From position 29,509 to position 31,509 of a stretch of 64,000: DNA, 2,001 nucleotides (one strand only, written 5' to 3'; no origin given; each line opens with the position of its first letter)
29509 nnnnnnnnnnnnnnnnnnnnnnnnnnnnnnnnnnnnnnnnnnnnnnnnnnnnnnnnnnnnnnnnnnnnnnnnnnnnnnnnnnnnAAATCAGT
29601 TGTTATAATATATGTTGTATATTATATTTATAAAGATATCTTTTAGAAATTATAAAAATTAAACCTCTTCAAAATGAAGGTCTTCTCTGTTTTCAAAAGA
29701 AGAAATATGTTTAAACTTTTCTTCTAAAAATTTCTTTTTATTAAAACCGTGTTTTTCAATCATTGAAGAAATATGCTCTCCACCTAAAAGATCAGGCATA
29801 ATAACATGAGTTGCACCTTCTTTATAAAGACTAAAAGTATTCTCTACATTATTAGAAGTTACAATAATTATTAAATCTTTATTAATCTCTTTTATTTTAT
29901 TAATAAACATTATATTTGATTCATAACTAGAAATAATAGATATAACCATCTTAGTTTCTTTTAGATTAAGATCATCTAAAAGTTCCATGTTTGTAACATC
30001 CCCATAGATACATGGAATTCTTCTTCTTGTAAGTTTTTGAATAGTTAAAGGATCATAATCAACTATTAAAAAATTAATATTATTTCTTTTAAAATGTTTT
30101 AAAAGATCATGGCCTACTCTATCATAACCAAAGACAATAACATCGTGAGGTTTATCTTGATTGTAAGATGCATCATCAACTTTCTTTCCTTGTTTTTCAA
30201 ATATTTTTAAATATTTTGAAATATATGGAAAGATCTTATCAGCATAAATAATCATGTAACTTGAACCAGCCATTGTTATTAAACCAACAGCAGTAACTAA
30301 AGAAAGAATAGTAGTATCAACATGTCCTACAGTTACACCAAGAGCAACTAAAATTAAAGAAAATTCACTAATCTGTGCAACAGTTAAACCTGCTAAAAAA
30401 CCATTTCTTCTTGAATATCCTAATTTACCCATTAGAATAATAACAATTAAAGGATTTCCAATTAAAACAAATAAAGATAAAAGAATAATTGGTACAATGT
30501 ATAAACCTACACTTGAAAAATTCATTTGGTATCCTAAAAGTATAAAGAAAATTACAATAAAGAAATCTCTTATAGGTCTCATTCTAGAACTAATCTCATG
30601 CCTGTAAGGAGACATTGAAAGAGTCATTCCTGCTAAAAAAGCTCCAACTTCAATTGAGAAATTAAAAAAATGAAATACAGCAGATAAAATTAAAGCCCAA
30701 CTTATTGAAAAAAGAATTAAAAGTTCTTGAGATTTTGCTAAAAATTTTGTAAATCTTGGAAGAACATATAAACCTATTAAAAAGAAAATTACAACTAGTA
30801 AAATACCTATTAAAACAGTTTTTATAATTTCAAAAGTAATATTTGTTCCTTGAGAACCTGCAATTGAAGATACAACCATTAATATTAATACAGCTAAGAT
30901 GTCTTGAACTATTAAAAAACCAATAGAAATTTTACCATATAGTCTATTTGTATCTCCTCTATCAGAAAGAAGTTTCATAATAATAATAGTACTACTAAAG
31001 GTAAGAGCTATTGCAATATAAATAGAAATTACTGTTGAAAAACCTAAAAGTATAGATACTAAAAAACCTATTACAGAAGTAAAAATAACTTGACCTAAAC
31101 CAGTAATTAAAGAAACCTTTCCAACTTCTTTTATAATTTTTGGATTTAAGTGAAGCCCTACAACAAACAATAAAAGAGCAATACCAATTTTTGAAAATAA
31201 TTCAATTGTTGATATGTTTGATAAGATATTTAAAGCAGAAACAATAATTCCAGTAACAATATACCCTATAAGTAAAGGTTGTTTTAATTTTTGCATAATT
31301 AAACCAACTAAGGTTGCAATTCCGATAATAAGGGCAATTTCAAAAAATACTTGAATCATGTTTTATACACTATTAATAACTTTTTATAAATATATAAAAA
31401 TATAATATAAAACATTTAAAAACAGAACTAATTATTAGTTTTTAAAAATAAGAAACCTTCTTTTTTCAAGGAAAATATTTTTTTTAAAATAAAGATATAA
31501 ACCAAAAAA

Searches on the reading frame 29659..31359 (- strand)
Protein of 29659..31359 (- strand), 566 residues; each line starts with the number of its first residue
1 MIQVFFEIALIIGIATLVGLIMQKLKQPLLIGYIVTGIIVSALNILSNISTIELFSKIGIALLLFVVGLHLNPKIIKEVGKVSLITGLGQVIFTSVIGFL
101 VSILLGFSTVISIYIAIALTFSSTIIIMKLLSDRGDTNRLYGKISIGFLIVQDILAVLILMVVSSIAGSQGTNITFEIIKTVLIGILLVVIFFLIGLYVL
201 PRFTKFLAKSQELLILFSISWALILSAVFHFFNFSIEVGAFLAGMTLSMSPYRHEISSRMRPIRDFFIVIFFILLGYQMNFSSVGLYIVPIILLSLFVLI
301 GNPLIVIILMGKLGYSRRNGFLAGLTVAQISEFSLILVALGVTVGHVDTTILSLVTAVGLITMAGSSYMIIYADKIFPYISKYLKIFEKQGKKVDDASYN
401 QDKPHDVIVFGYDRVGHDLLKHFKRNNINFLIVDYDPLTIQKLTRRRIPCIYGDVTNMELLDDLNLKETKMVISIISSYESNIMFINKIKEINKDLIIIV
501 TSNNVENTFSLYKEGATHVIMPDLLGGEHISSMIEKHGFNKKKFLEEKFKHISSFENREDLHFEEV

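Call 72: find_encoding_contigs(protein=window:29659-31359:-, flank=10000, max_places=1)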
Protein window:29659-31359:- (566 aa): 24 contigs read that carry it; 1 place shown.
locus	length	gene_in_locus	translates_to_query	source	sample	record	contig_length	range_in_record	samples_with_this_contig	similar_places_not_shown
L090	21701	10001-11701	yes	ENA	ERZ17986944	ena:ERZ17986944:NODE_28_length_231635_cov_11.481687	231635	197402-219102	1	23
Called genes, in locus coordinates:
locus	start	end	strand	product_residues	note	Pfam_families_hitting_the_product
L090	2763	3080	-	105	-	-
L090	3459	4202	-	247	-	-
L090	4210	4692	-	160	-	-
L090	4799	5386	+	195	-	-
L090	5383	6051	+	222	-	PF11848:DUF3368 (faint)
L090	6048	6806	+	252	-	-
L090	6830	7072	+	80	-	-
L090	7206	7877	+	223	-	PF06026:Rib_5-P_isom_A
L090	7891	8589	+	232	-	-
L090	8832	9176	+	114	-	PF19617:DUF6122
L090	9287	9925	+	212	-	PF01569:PAP2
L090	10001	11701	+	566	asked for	PF00999:Na_H_Exchanger, PF02254:TrkA_N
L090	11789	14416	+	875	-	PF00690:Cation_ATPase_N, PF00122:E1-E2_ATPase, PF00702:Hydrolase, PF13246:Cation_ATPase, PF00689:Cation_ATPase_C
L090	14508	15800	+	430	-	PF02403:Seryl_tRNA_N, PF00587:tRNA-synt_2b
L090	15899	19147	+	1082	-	PF02463:SMC_N, PF13175:AAA_15, PF13304:AAA_21, PF13476:AAA_23, PF13514:AAA_27 (weak), PF13555:AAA_29 (weak), PF02463:SMC_N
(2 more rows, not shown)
